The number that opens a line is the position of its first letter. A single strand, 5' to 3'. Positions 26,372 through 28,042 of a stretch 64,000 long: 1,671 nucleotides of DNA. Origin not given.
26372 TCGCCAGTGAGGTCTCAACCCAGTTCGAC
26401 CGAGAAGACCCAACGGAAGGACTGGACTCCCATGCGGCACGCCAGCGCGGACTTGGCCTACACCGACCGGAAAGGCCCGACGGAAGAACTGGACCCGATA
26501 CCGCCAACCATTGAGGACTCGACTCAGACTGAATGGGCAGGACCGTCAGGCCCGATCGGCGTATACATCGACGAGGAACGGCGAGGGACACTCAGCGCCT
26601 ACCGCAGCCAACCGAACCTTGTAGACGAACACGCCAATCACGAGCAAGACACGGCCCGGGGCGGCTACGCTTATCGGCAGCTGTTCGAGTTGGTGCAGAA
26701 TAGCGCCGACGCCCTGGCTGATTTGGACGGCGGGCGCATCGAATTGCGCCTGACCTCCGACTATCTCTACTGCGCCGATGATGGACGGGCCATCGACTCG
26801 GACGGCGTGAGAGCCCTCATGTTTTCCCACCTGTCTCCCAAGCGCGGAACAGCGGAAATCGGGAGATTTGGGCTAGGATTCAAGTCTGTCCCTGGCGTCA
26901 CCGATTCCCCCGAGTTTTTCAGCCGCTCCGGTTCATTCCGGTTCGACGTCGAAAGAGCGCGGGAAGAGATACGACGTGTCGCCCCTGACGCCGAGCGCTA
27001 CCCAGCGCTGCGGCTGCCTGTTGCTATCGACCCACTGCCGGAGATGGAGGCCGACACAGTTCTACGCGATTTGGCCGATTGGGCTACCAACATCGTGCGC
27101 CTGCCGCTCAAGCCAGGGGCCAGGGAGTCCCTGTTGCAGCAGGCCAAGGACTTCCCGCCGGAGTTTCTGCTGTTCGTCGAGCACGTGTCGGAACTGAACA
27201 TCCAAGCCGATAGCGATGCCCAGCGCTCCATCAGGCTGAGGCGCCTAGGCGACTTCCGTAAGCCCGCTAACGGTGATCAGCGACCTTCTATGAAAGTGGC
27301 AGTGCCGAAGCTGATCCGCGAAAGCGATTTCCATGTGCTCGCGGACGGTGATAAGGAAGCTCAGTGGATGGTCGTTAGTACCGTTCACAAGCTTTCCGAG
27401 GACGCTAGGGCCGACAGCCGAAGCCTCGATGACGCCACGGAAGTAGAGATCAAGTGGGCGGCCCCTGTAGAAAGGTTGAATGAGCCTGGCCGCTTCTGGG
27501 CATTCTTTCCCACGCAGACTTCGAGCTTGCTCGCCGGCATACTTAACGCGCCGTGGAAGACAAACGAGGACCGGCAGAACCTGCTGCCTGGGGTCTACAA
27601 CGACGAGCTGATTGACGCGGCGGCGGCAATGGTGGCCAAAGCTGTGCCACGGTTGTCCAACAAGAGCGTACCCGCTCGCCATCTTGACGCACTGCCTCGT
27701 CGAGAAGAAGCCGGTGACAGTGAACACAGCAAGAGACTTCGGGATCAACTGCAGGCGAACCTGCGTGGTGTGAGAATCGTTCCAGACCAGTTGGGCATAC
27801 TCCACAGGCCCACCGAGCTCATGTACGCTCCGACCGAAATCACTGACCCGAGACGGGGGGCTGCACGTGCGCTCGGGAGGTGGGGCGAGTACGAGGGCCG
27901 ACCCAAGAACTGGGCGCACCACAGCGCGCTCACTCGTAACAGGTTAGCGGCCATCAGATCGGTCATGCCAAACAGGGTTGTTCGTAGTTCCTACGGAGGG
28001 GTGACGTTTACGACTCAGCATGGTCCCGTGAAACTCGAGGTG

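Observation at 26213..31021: Stand-alone 1602-aa fusion of a sacsin-like GHKL ATPase with a C-terminal SF2 DEAH helicase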

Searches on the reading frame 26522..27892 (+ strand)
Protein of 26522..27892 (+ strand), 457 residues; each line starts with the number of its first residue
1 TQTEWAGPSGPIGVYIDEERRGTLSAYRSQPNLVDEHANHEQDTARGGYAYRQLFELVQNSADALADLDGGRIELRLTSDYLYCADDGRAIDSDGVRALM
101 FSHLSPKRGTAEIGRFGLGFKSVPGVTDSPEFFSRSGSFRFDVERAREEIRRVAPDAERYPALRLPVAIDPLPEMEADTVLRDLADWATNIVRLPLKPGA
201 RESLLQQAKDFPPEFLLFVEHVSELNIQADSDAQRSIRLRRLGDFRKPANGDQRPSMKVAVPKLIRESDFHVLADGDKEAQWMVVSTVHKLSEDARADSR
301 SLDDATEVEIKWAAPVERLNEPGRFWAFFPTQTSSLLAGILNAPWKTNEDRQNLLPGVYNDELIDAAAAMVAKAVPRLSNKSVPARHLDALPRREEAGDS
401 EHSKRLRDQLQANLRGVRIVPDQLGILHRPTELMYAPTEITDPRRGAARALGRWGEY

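Call 62: search_solved_structures(query=A6, max_evalue=1)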
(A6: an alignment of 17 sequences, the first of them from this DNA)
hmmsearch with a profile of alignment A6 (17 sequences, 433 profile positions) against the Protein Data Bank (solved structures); distinct sequences matched with E-value up to 1: 31.
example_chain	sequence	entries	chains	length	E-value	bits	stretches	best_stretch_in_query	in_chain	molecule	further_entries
5v47_A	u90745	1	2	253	0.0051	19.2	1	107-134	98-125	Lizard sacsin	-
5v44_A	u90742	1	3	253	0.018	17.4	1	110-134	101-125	Sacsin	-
5v46_A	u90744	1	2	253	0.019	17.3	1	110-134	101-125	Sacsin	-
5v45_A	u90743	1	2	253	0.02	17.3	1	110-134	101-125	Sacsin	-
2ygf_A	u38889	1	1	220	0.033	16.6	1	90-137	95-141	ATP-DEPENDENT MOLECULAR CHAPERONE HSP82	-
7c04_A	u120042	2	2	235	0.047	16.1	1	90-137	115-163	Heat shock protein 75 kDa, mitochondrial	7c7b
1ah6_A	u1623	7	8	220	0.047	16.1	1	90-136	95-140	HEAT SHOCK PROTEIN 90 | ATP-DEPENDENT MOLECULAR CHAPERONE HSP82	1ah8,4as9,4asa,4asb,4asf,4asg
5f3k_A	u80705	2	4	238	0.048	16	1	90-137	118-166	Heat shock protein 75 kDa, mitochondrial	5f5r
1a4h_A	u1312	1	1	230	0.05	16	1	90-137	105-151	HEAT SHOCK PROTEIN 90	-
2wep_A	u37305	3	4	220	0.052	15.9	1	90-136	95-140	ATP-DEPENDENT MOLECULAR CHAPERONE HSP82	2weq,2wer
1am1_A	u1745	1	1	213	0.052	15.9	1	90-137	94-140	HEAT SHOCK PROTEIN 90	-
1amw_A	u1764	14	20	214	0.053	15.9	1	90-137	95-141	HEAT SHOCK PROTEIN 90 | HEAT SHOCK PROTEIN HSP82 | ATP-DEPENDENT MOLECULAR CHAPERONE HSP82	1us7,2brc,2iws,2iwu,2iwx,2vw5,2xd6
2akp_A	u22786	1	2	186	0.055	15.8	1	90-136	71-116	ATP-dependent molecular chaperone HSP82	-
2bre_A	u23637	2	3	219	0.058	15.8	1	90-137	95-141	ATP-DEPENDENT MOLECULAR CHAPERONE HSP82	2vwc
2cgf_A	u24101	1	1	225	0.059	15.7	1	90-137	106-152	ATP-DEPENDENT MOLECULAR CHAPERONE HSP82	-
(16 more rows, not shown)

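Call 71: predict_structure(alignment_id=A6)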
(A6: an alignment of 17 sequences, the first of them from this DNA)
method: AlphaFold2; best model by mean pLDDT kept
length: 457 residues; sequences in the alignment: 17
mean_pLDDT: 71.4   pTM: 0.74
mean pLDDT of the five models: 71.4, 69.3, 67.6, 62.8, 60.7
residues with pLDDT >= 90: 85; 70-90: 187; 50-70: 100; < 50: 85
segments of 3 or more residues with pLDDT < 50: 44-51, 103-115, 247-264, 300-303, 330-335, 351-353, 423-425, 433-443, 445-457
pLDDT, mean of each block of 10 residues (from residue 1): 76 91 93 84 47 72 79 92 91 78 40 47 65 90 90 89 87 90 92 87 84 83 89 83 60 44 57 88 85 75 65 71 55 49 50 61 82 72 58 58 75 64 51 47 46 41
secondary structure, 60 per line:
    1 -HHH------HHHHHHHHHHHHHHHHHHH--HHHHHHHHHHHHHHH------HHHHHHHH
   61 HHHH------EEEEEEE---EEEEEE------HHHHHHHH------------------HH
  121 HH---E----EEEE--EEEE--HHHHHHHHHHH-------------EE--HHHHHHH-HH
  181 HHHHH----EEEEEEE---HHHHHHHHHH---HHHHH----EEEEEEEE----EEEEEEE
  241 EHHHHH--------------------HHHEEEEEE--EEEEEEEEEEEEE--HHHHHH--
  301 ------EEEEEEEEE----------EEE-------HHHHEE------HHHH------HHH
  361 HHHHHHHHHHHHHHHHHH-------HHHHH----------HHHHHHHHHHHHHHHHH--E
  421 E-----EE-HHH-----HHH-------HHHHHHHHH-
elements in order: H11-29 H32-46 H53-64 E71-77 E81-86 H93-100 H119-122 E131-134 E137-140 H143-153 H171-177 H179-185 E190-196 H200-209 H213-217 E222-229 E234-241 H242-246 E270-275 E278-290 H293-298 E307-315 E326-328 H336-339 H348-351 H358-378 H386-390 H401-417 H448-456

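Call 74: fold_search(model_id=the predicted structure, library=pdb)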
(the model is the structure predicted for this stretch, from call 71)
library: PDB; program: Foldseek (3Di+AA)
matches with E <= 10: 542; with E <= 0.001: 3
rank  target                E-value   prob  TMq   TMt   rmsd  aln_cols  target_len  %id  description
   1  5wmt_A                6.7e-04  1.00  0.28  0.54   7.1       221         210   17  Structure of GRP94 N-terminal Domain bound to resorcinylic inhibitor BnIm. (released 2018-04-18)
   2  6baw_C                8.3e-04  1.00  0.27  0.52   7.4       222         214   16  Structure of GRP94 with a selective resorcinylic inhibitor. (released 2018-04-18)
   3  1mu5                  8.7e-04  0.99  0.23  0.23   8.8       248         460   12  Structure of topoisomerase subunit (released 2003-01-07)
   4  6baw_D                1.1e-03  1.00  0.27  0.52   7.1       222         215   17  Structure of GRP94 with a selective resorcinylic inhibitor. (released 2018-04-18)
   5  6baw_A                1.3e-03  1.00  0.26  0.51   9.5       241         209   15  Structure of GRP94 with a selective resorcinylic inhibitor. (released 2018-04-18)
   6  8tf0_D                2.1e-03  1.00  0.25  0.49   8.4       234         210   16  Crystal structure of Grp94 N-terminal domain bound to the purine inhibitor PU-H36 (released 2024-11-06)
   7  1mx0_D                2.1e-03  1.00  0.26  0.26   8.1       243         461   11  Structure of topoisomerase subunit (released 2003-01-07)
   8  6c91_B                2.5e-03  1.00  0.27  0.51   9.2       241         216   16  Structure of GRP94 with a resorcinylic inhibitor. (released 2018-04-18)
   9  5wmt_B                3.0e-03  1.00  0.26  0.51   9.2       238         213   16  Structure of GRP94 N-terminal Domain bound to resorcinylic inhibitor BnIm. (released 2018-04-18)
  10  5wmt_C                3.2e-03  1.00  0.26  0.51   9.4       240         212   15  Structure of GRP94 N-terminal Domain bound to resorcinylic inhibitor BnIm. (released 2018-04-18)
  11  6baw_B                3.7e-03  1.00  0.25  0.50   9.6       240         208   15  Structure of GRP94 with a selective resorcinylic inhibitor. (released 2018-04-18)
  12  8tf0_B                4.1e-03  1.00  0.25  0.45   8.5       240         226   15  Crystal structure of Grp94 N-terminal domain bound to the purine inhibitor PU-H36 (released 2024-11-06)
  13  7u4c_B                4.8e-03  1.00  0.27  0.53   6.5       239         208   14  Borrelia burgdorferi HtpG N-terminal domain (1-228) in complex with BX-2819 (released 2023-03-08)
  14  2zbk_B                5.4e-03  0.99  0.25  0.23   6.9       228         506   12  Crystal structure of an intact type II DNA topoisomerase: insights into DNA transfer mechanisms (released 2008-02-12)
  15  6xlg_A                5.4e-03  0.96  0.36  0.29  11.4       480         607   12  Full-length Hsc82 in complex with two Aha1 CTD in the presence of ATPgammaS (released 2021-06-30)
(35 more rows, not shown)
